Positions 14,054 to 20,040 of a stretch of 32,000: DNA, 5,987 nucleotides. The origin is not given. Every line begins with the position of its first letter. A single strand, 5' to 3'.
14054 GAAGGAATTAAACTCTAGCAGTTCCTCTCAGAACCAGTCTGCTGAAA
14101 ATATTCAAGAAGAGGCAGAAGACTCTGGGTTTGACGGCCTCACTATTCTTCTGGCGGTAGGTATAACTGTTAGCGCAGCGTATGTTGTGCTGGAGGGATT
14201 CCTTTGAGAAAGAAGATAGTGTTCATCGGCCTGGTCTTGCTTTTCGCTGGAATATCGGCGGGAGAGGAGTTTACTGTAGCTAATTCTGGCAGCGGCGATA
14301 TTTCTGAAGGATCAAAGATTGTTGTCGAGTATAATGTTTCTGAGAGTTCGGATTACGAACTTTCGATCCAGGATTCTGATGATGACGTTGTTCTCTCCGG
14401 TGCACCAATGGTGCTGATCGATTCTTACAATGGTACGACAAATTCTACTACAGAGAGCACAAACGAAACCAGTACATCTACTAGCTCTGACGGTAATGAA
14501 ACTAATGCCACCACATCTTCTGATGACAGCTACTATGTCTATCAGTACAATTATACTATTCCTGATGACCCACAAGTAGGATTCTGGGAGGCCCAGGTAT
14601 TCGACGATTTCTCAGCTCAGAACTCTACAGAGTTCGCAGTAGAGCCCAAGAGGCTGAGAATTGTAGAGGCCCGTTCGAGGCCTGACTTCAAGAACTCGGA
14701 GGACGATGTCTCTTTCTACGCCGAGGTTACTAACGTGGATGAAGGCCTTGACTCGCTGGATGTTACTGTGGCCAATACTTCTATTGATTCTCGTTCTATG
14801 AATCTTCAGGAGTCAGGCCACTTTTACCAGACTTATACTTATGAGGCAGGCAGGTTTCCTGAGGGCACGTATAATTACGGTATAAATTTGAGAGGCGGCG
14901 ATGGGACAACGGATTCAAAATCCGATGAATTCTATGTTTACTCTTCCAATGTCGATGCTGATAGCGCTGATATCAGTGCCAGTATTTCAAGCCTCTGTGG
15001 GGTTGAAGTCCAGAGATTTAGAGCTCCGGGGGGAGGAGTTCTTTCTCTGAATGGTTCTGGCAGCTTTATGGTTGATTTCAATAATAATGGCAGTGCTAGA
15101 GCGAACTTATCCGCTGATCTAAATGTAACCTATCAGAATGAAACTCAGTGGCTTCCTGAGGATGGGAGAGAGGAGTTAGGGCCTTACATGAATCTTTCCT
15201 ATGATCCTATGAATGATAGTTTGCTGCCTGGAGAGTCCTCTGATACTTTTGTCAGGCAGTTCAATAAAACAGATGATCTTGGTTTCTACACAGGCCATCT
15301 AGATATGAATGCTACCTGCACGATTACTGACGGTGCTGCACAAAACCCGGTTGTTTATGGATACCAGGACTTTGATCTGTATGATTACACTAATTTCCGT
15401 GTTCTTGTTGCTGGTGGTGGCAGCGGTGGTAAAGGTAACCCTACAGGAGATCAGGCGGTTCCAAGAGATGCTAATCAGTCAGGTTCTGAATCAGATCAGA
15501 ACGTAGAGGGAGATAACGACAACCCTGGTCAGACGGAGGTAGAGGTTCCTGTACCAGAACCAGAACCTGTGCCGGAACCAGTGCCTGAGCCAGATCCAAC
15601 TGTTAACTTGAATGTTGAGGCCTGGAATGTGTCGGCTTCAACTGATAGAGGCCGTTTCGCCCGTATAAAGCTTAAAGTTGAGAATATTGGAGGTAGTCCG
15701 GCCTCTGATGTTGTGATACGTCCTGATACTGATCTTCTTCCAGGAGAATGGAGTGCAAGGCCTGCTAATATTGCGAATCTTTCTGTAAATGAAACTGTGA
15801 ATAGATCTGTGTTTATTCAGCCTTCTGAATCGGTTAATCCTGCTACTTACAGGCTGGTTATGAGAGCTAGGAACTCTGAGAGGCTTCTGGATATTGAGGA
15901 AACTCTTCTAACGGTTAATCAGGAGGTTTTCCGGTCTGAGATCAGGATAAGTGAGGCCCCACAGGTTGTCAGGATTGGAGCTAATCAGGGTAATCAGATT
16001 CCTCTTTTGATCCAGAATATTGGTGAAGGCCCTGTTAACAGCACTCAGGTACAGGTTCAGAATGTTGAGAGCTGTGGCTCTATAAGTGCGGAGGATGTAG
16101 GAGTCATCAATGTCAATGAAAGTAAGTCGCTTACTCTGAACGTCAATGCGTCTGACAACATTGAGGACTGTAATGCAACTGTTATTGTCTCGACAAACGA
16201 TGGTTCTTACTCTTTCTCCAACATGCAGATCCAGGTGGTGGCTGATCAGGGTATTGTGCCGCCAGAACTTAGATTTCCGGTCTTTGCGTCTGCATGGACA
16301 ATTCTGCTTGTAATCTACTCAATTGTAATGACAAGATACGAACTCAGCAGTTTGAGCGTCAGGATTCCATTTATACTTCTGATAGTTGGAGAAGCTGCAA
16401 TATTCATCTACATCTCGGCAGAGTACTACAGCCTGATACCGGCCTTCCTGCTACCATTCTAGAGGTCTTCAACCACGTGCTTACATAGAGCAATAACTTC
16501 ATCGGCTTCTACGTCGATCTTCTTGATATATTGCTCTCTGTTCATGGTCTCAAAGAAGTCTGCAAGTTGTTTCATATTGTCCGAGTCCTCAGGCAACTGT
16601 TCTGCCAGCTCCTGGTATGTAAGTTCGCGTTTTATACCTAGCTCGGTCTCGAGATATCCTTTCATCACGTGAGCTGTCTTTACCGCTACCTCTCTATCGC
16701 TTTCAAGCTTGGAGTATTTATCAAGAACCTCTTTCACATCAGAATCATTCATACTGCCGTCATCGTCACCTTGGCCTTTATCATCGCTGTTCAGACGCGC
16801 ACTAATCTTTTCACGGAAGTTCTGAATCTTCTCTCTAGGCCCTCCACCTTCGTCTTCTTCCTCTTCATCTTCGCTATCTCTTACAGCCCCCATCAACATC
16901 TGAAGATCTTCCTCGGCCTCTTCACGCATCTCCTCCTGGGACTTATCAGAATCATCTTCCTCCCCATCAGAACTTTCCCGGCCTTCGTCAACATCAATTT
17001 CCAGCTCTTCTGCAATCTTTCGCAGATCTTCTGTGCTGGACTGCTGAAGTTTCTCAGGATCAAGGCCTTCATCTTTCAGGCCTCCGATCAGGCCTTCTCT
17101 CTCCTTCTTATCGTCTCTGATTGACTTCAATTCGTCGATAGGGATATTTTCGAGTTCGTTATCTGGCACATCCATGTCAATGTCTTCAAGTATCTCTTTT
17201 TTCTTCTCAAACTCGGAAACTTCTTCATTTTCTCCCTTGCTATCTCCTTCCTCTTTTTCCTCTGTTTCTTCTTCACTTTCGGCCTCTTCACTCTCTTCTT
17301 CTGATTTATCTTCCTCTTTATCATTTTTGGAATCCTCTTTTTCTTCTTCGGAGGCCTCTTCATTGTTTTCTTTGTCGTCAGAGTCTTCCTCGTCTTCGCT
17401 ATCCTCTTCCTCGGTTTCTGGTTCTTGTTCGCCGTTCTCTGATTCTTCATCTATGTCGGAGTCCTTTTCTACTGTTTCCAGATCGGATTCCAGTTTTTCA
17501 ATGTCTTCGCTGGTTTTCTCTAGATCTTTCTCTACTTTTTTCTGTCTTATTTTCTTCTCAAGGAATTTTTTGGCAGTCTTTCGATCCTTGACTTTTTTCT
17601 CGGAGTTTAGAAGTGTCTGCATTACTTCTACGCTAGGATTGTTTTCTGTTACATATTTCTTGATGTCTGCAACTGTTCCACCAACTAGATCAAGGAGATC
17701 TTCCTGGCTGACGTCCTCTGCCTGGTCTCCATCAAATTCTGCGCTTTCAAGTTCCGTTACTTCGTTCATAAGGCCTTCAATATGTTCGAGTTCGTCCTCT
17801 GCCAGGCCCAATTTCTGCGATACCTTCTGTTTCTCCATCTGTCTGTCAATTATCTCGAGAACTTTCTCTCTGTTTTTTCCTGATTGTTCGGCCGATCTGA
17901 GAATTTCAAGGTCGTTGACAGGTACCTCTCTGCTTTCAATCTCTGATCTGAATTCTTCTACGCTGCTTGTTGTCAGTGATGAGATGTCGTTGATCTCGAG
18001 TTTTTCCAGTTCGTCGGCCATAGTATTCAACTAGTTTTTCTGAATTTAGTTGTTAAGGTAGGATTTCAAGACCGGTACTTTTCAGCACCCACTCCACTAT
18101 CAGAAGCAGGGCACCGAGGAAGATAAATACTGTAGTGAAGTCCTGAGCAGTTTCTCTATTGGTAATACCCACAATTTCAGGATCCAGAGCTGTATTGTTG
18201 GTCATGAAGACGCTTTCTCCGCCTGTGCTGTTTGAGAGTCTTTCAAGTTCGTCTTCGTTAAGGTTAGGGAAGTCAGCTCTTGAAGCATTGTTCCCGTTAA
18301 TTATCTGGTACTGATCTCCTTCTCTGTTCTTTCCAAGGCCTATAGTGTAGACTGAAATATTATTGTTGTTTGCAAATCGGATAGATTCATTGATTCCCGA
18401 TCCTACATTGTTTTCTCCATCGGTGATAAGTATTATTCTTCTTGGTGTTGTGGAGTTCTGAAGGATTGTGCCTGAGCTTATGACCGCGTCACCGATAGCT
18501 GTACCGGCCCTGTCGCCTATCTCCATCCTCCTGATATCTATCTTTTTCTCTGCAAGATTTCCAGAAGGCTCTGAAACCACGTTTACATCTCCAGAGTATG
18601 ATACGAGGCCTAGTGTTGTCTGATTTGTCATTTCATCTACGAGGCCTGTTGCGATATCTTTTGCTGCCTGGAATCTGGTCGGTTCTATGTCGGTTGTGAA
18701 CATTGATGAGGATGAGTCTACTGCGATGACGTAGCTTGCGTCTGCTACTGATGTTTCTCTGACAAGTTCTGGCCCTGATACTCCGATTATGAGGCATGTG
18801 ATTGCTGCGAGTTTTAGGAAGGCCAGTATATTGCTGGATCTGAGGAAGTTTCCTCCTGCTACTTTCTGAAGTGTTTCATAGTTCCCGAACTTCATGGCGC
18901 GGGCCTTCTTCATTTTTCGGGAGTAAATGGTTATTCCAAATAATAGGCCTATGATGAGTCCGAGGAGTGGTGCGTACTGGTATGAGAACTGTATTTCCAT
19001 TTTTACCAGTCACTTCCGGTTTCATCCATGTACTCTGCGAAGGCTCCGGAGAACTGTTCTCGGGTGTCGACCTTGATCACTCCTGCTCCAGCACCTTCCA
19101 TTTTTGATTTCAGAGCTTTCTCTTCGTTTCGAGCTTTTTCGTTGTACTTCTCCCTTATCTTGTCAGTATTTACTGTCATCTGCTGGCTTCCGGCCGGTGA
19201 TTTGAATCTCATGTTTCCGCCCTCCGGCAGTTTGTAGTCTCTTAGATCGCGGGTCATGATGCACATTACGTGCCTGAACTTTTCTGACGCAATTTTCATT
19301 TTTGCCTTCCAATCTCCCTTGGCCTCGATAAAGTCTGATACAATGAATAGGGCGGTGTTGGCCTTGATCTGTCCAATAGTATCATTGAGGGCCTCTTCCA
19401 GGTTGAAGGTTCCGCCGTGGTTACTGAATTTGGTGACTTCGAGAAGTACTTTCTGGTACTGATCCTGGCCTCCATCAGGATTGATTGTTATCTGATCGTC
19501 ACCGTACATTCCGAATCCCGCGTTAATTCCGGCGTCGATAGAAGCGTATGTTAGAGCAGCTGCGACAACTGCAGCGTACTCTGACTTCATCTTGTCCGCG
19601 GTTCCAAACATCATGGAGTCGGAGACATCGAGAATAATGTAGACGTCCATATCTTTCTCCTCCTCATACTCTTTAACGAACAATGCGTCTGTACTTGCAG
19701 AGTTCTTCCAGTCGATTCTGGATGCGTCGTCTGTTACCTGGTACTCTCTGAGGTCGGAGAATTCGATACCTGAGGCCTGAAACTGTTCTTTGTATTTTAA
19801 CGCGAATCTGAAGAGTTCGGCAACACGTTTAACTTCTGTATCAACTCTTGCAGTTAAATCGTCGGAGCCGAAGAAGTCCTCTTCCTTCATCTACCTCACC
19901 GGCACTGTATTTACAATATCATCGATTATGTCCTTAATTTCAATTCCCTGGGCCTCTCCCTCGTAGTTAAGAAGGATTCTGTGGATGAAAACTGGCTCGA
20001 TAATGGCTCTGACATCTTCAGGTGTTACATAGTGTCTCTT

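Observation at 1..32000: AGGCCT (GGCC core) behaves like a highly iterated palindrome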

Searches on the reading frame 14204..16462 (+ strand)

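Call 11: search_protein_families(library=pfam, proteins=[window:14204-16462:+])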
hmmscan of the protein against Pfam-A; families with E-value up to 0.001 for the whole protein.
window:14204-16462:+ (752 aa): 2 families
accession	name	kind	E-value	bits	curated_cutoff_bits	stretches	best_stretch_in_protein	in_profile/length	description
PF22544.2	HYDIN_VesB_CFA65-like_Ig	-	5.7e-07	30.1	25.5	1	598-669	22-90/100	HYDIN/CFA65/VesB-like, Ig-like domain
PF10633.15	NPCBM_assoc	-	8.6e-05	23.1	24.4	1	482-556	3-76/78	NPCBM-associated, NEW3 domain of alpha-galactosidase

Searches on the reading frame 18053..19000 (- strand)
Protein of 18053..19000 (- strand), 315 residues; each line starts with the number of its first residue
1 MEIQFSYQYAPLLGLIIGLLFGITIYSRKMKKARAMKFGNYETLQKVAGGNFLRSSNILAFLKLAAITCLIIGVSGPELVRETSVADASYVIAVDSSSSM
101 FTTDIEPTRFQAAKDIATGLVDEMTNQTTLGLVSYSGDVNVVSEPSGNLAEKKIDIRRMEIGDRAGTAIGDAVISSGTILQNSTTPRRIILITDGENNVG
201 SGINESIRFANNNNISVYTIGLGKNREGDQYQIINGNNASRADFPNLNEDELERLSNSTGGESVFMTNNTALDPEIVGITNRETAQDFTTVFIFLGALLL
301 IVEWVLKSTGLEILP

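Call 11: search_protein_families(library=pfam, proteins=[window:18053-19000:-])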
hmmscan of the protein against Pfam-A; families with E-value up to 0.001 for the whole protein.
window:18053-19000:- (315 aa): 3 families
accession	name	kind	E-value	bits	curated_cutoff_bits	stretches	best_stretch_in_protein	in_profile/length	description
PF13519.12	VWA_2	-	1.2e-16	61.7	27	1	91-196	2-107/107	von Willebrand factor type A domain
PF00092.34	VWA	-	4.5e-15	56.7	23.8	1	91-253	3-169/174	von Willebrand factor type A domain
PF07584.16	BatA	-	0.00038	21.3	25.9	0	9-77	8-77/77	Aerotolerance regulator N-terminal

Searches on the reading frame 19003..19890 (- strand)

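Call 12: search_protein_families(library=pfam, proteins=[window:19003-19890:-])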
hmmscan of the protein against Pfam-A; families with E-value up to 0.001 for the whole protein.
window:19003-19890:- (295 aa): 1 family
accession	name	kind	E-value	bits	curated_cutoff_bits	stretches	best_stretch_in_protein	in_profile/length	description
PF01882.25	DUF58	-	2.5e-40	138.4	23.4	1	46-258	1-215/216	Protein of unknown function DUF58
